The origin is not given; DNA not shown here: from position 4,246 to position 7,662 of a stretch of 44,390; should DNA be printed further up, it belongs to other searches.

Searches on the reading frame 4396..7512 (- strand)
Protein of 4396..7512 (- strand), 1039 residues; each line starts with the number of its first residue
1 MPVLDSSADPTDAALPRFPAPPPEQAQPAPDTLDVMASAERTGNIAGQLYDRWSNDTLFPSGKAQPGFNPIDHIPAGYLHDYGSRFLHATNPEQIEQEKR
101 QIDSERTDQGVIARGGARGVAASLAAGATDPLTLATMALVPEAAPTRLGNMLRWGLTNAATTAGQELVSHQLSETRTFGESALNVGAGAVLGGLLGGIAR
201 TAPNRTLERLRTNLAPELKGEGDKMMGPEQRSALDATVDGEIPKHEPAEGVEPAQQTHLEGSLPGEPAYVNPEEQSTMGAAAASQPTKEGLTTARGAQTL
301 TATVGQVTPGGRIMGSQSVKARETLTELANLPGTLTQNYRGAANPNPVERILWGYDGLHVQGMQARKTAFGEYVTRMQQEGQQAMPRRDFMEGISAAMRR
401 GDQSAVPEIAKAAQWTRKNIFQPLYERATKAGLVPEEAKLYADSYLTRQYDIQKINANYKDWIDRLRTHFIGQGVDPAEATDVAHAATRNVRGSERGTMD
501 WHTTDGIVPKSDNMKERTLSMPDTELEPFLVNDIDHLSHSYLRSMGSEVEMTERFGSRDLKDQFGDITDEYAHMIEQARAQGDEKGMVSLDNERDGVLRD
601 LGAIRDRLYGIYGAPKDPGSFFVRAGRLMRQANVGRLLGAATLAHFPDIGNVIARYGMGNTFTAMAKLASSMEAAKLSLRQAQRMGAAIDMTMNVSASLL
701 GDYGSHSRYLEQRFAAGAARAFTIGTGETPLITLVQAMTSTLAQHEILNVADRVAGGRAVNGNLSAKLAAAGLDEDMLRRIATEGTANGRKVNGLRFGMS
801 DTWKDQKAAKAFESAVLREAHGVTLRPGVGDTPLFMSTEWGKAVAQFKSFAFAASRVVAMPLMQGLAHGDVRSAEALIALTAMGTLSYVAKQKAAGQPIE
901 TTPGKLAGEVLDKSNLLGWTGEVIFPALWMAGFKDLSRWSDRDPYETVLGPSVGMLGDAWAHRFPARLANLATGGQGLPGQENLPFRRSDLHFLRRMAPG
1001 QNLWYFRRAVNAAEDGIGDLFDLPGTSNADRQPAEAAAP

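Call 59: search_protein_families(library=pfam, proteins=[window:4396-7512:-], max_evalue=0.001)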
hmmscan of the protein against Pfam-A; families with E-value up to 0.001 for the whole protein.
window:4396-7512:- (1039 aa): 0 families
